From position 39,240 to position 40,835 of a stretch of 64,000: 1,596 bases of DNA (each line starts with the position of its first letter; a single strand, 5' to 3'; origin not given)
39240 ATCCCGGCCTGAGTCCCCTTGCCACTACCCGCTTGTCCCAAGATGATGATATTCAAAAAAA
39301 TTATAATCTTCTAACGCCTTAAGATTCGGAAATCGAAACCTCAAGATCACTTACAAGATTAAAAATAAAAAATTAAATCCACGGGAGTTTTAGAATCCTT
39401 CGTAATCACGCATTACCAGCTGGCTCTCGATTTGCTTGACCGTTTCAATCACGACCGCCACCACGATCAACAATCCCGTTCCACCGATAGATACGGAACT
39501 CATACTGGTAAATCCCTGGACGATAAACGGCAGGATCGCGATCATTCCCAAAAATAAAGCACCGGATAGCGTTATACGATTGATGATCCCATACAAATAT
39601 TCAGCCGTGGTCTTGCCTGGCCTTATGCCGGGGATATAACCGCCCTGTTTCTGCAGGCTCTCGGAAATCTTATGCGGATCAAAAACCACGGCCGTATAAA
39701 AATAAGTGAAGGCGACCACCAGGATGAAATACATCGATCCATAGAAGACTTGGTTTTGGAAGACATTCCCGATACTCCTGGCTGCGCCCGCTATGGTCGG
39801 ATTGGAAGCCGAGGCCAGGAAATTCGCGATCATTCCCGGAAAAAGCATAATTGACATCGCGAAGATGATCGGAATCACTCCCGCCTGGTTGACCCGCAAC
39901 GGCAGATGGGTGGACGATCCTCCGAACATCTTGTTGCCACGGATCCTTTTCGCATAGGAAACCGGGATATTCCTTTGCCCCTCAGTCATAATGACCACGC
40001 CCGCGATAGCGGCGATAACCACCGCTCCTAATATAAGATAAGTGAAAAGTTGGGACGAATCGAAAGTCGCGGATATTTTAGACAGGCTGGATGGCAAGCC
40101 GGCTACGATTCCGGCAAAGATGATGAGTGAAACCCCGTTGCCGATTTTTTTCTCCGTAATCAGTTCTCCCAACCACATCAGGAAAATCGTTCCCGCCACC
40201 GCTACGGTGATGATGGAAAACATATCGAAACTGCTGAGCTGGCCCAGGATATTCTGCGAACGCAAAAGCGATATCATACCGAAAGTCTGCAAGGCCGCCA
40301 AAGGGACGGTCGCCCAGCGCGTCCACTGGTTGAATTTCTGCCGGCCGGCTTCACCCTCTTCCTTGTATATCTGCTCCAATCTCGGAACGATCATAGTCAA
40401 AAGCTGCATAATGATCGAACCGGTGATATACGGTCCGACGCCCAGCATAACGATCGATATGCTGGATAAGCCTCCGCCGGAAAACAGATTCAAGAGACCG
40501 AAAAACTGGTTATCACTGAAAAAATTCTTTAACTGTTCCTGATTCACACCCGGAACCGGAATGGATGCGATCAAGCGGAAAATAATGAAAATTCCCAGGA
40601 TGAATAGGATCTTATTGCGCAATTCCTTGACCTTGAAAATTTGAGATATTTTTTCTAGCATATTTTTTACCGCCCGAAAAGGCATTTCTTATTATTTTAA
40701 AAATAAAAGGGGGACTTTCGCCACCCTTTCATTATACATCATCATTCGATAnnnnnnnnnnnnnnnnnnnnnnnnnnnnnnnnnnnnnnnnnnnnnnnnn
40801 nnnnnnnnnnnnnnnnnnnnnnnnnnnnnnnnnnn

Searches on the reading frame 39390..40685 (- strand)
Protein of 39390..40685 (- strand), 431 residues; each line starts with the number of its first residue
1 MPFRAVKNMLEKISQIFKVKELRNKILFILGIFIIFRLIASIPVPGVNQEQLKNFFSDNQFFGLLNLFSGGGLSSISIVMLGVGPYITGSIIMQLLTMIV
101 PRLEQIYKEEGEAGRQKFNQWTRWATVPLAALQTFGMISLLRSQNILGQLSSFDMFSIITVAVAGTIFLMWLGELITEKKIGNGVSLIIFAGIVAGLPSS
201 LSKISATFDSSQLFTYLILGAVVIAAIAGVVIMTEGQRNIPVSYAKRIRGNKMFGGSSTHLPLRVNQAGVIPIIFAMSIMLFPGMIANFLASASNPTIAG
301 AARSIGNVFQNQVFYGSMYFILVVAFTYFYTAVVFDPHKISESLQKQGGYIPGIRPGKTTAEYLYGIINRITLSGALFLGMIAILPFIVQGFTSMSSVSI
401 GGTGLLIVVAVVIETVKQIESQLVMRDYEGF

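Call 22: search_protein_families(library=ncbifam, proteins=[window:39390-40685:-], max_evalue=0.00001)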
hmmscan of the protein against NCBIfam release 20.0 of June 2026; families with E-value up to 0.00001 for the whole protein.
window:39390-40685:- (431 aa): 3 families
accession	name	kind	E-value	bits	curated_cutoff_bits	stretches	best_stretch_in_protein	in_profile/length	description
TIGR00967.1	3a0501s007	equivalog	4.7e-117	391.4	253.6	1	23-427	1-413/414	preprotein translocase subunit SecY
NF009082.0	PRK12417.1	equivalog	6.6e-47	160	353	1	12-429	2-399/406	accessory Sec system protein translocase subunit SecY2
TIGR02920.1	acc_sec_Y2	equivalog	9.4e-43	146.5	249.6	1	24-429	4-392/395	accessory Sec system protein translocase subunit SecY2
